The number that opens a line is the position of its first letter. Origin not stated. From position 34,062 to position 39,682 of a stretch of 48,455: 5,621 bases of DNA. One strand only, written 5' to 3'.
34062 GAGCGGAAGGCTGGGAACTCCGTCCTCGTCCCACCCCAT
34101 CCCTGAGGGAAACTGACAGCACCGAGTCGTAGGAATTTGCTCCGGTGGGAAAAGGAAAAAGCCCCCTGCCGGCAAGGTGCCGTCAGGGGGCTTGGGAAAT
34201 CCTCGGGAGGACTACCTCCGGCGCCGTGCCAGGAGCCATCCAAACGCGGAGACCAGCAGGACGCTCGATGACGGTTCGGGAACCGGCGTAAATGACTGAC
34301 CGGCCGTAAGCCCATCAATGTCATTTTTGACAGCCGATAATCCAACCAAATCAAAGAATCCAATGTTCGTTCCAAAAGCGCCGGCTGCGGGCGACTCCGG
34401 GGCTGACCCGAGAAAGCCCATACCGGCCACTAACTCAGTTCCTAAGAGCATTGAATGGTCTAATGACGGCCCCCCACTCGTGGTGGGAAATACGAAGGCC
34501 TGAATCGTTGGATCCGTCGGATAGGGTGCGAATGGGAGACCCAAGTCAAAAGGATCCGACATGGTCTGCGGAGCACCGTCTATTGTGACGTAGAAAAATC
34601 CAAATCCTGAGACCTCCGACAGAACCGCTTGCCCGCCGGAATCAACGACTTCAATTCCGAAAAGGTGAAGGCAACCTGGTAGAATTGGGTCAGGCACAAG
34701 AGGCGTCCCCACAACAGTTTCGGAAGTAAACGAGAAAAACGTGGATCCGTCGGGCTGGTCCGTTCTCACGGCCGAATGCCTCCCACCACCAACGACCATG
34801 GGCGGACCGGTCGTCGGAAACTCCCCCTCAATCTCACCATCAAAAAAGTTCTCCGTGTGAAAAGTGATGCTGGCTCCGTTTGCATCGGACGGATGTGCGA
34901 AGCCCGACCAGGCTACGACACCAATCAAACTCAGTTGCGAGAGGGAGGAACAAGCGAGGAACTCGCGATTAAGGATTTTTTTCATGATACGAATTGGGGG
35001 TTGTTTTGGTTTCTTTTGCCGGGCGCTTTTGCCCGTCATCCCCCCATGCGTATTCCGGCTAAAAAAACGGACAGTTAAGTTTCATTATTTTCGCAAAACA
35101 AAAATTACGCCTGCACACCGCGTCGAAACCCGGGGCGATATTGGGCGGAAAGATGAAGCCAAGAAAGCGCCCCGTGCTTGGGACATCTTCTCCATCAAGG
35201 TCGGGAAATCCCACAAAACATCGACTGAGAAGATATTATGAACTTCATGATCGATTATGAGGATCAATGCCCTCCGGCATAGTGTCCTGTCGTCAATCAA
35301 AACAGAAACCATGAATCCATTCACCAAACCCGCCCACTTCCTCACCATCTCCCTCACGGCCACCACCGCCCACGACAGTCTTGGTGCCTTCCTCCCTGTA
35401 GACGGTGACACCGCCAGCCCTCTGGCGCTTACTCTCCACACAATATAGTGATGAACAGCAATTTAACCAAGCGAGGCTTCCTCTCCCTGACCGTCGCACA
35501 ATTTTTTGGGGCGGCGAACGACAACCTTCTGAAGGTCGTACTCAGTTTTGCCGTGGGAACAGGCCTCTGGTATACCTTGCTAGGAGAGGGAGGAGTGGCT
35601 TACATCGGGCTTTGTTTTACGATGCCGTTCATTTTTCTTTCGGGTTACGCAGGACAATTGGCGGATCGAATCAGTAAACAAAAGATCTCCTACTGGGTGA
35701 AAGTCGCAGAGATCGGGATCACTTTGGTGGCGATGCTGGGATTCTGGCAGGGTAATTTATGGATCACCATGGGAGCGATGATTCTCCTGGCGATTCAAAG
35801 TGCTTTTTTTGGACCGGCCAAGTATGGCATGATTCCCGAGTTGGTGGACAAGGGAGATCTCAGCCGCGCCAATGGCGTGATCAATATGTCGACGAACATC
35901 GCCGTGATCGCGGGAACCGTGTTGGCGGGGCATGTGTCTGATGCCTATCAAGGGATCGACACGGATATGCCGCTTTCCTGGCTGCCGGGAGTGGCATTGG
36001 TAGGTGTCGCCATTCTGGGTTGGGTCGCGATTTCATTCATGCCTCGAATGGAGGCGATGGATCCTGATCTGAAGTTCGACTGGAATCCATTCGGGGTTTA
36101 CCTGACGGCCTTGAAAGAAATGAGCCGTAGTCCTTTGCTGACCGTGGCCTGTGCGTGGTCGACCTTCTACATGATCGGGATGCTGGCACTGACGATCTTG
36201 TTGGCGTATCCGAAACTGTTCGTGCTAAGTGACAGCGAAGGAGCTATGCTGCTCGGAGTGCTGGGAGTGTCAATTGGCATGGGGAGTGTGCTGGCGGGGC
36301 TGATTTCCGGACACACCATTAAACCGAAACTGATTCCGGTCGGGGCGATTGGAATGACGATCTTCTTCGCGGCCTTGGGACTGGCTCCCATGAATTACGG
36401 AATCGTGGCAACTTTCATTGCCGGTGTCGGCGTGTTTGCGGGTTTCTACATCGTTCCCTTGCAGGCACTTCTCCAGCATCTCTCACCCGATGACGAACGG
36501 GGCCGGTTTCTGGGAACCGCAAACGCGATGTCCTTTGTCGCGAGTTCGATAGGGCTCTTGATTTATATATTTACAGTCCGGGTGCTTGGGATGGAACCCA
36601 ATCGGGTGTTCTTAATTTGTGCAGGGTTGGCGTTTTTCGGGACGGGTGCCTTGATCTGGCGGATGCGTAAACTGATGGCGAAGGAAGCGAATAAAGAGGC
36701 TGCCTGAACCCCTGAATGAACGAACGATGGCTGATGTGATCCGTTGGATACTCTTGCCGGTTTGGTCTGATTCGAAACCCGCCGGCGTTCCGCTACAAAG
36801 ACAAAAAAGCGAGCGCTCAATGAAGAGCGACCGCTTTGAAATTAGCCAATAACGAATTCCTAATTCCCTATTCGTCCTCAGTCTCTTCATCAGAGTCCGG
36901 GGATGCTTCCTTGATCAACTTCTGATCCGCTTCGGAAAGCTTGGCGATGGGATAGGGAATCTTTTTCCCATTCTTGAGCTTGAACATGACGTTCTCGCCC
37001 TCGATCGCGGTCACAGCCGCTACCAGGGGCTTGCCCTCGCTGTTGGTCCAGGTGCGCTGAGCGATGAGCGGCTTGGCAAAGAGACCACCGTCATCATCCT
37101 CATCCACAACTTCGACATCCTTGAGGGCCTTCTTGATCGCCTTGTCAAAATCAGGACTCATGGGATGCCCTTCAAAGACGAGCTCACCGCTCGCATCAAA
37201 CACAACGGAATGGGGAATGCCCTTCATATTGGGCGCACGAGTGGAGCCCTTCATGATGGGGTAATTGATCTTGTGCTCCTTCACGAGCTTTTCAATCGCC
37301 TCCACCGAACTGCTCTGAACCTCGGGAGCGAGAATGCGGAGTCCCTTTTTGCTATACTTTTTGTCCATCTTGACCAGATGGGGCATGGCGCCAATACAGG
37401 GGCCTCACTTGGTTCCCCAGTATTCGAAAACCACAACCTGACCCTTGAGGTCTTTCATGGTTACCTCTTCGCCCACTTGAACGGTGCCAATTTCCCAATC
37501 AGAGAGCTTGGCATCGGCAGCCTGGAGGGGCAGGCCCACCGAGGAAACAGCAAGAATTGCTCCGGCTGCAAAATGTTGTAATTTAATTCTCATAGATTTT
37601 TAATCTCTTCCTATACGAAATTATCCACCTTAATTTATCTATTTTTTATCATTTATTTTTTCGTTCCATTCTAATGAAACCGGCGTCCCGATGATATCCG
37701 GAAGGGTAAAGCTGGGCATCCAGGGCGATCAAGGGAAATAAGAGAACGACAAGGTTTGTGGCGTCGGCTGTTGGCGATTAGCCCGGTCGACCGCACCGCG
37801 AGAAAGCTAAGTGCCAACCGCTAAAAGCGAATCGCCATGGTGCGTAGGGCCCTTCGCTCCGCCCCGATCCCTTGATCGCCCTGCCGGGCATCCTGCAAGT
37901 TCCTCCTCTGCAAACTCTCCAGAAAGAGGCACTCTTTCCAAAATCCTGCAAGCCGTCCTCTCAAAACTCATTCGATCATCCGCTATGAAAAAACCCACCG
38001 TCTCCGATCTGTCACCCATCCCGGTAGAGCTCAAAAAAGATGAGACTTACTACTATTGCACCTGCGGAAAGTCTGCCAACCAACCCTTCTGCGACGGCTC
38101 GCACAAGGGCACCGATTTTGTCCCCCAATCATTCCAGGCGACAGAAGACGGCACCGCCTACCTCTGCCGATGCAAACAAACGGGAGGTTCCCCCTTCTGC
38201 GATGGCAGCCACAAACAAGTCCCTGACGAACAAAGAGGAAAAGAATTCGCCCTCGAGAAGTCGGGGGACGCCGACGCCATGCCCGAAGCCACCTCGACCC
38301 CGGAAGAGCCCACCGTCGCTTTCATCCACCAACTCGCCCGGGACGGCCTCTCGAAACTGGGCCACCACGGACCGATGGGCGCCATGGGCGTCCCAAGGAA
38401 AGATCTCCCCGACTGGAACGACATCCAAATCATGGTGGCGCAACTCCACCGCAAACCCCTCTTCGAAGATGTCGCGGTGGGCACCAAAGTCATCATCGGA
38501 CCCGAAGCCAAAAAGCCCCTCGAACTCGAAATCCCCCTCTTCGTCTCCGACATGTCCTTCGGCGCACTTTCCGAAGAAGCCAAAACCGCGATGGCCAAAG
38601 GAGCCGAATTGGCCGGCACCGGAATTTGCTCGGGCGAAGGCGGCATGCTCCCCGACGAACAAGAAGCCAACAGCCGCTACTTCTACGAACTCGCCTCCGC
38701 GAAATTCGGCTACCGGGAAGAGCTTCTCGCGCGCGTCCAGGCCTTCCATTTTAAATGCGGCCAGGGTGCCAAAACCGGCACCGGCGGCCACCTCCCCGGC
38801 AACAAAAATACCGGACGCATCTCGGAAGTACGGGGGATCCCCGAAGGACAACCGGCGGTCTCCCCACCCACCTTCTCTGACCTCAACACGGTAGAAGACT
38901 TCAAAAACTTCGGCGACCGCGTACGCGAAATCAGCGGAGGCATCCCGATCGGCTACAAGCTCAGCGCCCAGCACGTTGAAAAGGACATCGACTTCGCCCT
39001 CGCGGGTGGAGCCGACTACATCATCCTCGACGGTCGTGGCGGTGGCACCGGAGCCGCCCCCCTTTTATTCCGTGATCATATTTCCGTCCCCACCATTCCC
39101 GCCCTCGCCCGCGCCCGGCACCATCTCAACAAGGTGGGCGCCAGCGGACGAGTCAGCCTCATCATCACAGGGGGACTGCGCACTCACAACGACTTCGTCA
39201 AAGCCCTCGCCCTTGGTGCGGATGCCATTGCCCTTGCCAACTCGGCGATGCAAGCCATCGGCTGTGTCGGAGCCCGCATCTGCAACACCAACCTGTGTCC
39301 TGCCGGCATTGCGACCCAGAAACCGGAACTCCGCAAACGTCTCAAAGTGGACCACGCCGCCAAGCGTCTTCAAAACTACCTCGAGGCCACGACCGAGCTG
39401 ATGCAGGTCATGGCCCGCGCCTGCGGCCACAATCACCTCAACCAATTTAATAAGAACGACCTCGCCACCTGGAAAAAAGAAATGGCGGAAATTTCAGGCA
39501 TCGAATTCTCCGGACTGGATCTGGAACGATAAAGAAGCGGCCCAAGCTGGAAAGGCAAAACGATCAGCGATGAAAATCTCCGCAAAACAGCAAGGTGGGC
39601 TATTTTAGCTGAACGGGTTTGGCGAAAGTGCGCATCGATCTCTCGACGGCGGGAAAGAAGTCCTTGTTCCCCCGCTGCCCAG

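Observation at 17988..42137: Seven copies of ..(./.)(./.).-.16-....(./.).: candidate promoter of the kinase-linked ECF sigma factors and a local regulon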

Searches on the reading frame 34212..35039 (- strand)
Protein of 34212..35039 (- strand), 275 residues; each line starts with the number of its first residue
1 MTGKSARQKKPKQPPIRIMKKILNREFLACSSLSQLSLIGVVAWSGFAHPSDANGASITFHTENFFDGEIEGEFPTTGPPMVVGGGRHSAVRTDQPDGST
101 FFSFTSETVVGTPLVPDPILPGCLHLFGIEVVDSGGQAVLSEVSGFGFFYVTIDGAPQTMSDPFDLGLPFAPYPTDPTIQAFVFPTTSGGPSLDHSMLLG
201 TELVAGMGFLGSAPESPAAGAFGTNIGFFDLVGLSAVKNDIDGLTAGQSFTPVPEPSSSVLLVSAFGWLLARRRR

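Call 7: search_protein_families(library=pfam, proteins=[window:34212-35039:-], max_evalue=0.01)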
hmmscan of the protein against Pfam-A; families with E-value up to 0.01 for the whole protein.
window:34212-35039:- (275 aa): 1 family
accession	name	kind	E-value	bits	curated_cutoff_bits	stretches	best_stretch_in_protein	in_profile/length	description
PF07589.16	PEP-CTERM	-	0.0068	16.9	20.7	1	252-275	1-24/24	PEP-CTERM motif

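Call 48: search_protein_families(library=ncbifam, proteins=[window:34212-35039:-], max_evalue=0.001)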
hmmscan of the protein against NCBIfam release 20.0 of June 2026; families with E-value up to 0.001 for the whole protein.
window:34212-35039:- (275 aa): 1 family
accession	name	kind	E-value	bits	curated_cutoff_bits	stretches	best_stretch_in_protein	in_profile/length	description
TIGR02595.1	PEP_CTERM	domain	0.00014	22.5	16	1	253-275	1-23/24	PEP-CTERM sorting domain-containing protein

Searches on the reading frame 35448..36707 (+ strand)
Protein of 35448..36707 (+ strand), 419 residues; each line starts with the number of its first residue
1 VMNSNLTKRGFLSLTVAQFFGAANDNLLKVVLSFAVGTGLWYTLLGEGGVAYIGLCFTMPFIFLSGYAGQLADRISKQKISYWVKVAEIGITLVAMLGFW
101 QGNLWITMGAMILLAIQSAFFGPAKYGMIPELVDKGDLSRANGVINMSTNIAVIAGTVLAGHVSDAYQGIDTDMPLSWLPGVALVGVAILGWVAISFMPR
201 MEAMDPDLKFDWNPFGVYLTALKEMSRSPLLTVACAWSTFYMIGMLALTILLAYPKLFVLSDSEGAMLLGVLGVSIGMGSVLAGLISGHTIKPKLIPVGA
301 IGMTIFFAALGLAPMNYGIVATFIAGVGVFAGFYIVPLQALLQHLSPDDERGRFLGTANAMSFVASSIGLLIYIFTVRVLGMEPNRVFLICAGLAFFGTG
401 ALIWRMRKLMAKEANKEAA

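Call 7: search_protein_families(library=pfam, proteins=[window:35448-36707:+], max_evalue=0.01)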
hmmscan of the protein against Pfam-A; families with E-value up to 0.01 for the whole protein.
window:35448-36707:+ (419 aa): 2 families
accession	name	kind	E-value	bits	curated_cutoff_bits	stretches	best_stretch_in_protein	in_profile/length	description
PF07690.21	MFS_1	-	1.3e-29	103.6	33.4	2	18-369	5-346/347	Major Facilitator Superfamily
PF05977.19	MFS_3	-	7.3e-09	35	27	1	50-413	47-400/524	Transmembrane secretion effector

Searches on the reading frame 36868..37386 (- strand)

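Call 7: search_protein_families(library=pfam, proteins=[window:36868-37386:-], max_evalue=0.01)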
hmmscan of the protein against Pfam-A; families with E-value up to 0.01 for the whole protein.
window:36868-37386:- (172 aa): 1 family
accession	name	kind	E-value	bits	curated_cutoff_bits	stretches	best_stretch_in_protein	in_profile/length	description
PF03983.18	SHD1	-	0.0014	18.8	23.7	1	111-161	11-62/67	SLA1 homology domain 1, SHD1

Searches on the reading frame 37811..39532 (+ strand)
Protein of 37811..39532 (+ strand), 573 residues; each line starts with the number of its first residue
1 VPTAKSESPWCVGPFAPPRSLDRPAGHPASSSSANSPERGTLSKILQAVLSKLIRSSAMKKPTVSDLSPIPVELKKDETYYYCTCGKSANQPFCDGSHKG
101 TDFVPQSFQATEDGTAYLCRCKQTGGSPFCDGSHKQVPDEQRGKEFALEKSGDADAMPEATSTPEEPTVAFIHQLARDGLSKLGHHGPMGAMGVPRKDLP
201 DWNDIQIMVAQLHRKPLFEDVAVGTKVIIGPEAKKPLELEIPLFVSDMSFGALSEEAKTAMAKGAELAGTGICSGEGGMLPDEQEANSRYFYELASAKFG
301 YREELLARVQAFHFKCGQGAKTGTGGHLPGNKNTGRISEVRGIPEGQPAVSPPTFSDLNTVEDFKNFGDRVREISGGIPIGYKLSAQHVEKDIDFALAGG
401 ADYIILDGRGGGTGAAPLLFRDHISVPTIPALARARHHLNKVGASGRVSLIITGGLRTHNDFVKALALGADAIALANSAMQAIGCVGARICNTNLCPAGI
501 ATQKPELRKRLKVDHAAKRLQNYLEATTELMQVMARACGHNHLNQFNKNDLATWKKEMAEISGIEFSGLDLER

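Call 7: search_protein_families(library=pfam, proteins=[window:37811-39532:+], max_evalue=0.01)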
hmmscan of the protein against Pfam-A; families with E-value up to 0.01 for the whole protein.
window:37811-39532:+ (573 aa): 5 families
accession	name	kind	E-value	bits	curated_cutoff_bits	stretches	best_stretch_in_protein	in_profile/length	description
PF01645.23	Glu_synthase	-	3.4e-95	319.8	20.4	1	228-540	53-368/369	Conserved region in glutamate synthase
PF09360.15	zf-CDGSH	-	5.9e-19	68.5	29.5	2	73-99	21-48/48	Iron-binding zinc finger CDGSH type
PF01070.24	FMN_dh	-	7.4e-07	29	24.9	1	391-488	230-314/350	FMN-dependent dehydrogenase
PF04898.20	Glu_syn_central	-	5.2e-05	23.2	22.8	1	370-536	120-256/277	Glutamate synthase central domain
PF00478.31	IMPDH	-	0.00098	18.7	25.6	1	424-475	188-235/345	IMP dehydrogenase / GMP reductase domain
